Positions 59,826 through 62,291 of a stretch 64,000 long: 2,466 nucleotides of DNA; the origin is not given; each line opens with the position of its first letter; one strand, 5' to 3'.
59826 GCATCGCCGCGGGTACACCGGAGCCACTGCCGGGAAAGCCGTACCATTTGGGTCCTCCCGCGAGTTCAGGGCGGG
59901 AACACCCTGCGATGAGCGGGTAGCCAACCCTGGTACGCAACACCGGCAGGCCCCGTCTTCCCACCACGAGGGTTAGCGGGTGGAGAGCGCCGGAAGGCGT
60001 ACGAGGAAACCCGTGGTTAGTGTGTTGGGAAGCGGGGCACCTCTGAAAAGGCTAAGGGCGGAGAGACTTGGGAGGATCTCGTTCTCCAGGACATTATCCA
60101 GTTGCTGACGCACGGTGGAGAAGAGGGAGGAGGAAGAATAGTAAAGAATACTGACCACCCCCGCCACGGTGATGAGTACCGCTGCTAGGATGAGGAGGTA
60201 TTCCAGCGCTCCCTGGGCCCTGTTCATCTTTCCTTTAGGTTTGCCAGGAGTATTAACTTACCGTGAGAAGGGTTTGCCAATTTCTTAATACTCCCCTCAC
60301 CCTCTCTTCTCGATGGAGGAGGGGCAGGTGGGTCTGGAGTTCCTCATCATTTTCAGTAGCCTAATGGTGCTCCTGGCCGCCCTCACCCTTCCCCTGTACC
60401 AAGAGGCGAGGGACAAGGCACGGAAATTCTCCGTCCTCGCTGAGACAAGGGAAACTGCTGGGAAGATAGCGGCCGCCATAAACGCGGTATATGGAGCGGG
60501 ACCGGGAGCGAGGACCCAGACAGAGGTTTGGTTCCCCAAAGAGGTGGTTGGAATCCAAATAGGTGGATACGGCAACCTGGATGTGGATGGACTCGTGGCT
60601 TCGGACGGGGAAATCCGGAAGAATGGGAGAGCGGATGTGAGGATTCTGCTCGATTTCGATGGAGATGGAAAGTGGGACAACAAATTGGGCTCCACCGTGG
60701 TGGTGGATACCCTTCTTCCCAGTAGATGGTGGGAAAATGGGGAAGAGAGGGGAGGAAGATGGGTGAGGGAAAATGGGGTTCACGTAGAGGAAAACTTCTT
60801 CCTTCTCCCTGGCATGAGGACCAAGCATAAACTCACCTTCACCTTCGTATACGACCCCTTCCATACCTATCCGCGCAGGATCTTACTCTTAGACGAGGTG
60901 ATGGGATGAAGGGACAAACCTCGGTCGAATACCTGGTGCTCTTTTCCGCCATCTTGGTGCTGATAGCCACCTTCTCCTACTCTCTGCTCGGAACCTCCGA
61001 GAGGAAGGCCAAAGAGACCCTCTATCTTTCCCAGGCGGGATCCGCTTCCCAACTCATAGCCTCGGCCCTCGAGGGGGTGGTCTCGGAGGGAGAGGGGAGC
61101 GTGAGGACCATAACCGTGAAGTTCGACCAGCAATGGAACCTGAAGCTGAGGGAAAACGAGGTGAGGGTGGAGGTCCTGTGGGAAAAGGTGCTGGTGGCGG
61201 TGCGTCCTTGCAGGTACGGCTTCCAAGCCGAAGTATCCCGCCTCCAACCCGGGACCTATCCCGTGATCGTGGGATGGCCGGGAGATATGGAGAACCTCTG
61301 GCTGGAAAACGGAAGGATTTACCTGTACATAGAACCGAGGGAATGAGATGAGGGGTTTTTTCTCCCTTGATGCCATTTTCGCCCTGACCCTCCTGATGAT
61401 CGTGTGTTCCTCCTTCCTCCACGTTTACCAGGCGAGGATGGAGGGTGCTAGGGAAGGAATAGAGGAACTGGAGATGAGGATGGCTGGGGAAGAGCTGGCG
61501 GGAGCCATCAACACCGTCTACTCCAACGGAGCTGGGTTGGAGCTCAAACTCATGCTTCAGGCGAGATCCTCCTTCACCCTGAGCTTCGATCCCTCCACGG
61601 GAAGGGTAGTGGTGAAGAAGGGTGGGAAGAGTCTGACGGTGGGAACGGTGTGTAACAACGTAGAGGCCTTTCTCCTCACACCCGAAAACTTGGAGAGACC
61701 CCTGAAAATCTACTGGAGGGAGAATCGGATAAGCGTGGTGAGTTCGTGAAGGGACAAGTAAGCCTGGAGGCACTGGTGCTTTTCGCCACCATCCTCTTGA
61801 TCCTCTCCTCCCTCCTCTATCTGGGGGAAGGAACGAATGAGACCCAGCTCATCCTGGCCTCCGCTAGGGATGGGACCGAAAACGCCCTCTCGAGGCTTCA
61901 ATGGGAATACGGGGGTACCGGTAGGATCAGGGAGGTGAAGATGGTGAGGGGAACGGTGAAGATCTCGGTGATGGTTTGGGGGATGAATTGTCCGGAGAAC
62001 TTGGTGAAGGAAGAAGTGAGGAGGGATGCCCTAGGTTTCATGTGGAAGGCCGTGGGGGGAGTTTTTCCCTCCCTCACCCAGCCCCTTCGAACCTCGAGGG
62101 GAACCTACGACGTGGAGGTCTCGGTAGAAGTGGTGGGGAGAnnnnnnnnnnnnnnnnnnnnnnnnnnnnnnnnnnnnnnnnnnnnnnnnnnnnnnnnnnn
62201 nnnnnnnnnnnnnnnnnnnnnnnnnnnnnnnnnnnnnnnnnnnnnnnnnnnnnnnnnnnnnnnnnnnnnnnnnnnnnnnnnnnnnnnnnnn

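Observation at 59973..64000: Seven-gene cluster of prepilin-like proteins with no recognisable globular families: candidate uncharacterised archaeal type IV filament locus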

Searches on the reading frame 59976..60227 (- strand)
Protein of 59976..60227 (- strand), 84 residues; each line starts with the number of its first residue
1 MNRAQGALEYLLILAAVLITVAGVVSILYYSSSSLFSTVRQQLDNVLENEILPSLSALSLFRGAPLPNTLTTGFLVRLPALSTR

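Call 7: search_protein_families(library=pfam, max_evalue=1, proteins=[window:59976-60227:-])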
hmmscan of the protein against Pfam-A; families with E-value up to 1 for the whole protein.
window:59976-60227:- (84 aa): 5 families
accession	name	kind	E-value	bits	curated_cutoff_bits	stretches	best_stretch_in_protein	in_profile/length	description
PF04021.17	Class_IIIsignal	-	4.8e-07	30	23.7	1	2-26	1-25/27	Class III signal peptide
PF17204.8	Sid-5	-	0.0025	18.4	27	1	4-64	12-66/76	Sid-5 family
PF18430.7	DBD_HTH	-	0.13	12.5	25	1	37-48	2-13/35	Putative DNA-binding domain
PF19360.4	TadB_TadC_N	-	0.15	12.3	27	1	6-45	6-45/143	TadB/TadC N-terminal domain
PF10069.14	DICT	-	0.16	12.3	23.8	1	24-55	16-47/129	Sensory domain in DIguanylate Cyclases and Two-component system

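Call 8: search_protein_families(library=ncbifam, max_evalue=1, proteins=[window:59976-60227:-])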
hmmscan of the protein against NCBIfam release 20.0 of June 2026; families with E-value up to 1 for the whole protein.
window:59976-60227:- (84 aa): 2 families
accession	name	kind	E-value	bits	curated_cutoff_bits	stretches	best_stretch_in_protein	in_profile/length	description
TIGR04205.1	classIII_w_PIP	hypoth_equivalog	0.025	14.6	65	1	2-35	1-33/67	class III signal peptide domain-containing protein, archaeosortase D/PIP-CTERM system-associated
NF010405.0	PRK13831.1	subfamily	0.042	12.8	386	1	46-80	231-265/433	IncP-type conjugal transfer protein TrbI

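Call 75: search_solved_structures(query=window:59976-60227:-, max_evalue=1)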
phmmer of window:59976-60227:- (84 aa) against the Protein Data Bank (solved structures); distinct sequences matched with E-value up to 1: 0.

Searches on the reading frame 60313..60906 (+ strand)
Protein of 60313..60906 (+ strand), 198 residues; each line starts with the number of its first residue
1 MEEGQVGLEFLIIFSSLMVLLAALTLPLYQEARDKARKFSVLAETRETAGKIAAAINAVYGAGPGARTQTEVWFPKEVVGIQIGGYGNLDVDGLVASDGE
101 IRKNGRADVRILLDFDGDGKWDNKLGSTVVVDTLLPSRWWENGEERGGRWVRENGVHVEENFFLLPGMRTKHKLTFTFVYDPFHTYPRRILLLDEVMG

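Call 7: search_protein_families(library=pfam, max_evalue=1, proteins=[window:60313-60906:+])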
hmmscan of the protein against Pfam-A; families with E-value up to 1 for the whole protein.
window:60313-60906:+ (198 aa): 0 families

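Call 8: search_protein_families(library=ncbifam, max_evalue=1, proteins=[window:60313-60906:+])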
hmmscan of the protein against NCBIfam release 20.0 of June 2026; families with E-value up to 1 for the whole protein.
window:60313-60906:+ (198 aa): 0 families

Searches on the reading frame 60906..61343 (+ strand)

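Call 7: search_protein_families(library=pfam, max_evalue=1, proteins=[window:60906-61343:+])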
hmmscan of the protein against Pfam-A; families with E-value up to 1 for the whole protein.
window:60906-61343:+ (146 aa): 1 family
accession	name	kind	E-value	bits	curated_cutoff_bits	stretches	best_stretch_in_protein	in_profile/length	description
PF04021.17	Class_IIIsignal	-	1.7e-05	25.1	23.7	1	2-25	2-25/27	Class III signal peptide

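Call 8: search_protein_families(library=ncbifam, max_evalue=1, proteins=[window:60906-61343:+])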
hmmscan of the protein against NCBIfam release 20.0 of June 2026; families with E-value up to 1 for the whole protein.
window:60906-61343:+ (146 aa): 0 families

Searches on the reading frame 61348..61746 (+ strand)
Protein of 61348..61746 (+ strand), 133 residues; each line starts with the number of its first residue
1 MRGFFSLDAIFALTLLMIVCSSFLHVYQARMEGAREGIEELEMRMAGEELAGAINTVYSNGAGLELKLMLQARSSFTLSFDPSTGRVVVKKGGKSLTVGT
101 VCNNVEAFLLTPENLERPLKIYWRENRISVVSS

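Call 7: search_protein_families(library=pfam, max_evalue=1, proteins=[window:61348-61746:+])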
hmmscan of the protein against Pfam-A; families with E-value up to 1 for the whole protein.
window:61348-61746:+ (133 aa): 0 families

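Call 8: search_protein_families(library=ncbifam, max_evalue=1, proteins=[window:61348-61746:+])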
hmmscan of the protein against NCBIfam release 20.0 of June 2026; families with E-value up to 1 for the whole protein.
window:61348-61746:+ (133 aa): 1 family
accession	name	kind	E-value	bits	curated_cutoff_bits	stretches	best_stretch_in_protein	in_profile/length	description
NF041013.1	T4P_ComGE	equivalog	0.013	15.6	49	1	2-42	4-44/83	competence type IV pilus minor pilin ComGE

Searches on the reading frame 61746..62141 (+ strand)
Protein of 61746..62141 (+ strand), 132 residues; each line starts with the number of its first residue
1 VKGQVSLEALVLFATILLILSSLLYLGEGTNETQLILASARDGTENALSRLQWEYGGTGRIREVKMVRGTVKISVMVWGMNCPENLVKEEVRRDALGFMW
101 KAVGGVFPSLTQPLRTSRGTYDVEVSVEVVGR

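Call 7: search_protein_families(library=pfam, max_evalue=1, proteins=[window:61746-62141:+])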
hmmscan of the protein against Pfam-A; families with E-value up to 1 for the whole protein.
window:61746-62141:+ (132 aa): 1 family
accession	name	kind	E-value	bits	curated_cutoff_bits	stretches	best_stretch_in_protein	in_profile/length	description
PF04021.17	Class_IIIsignal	-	0.0059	17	23.7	1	2-21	2-21/27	Class III signal peptide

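Call 8: search_protein_families(library=ncbifam, max_evalue=1, proteins=[window:61746-62141:+])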
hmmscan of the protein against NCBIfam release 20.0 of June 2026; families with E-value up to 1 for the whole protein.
window:61746-62141:+ (132 aa): 0 families
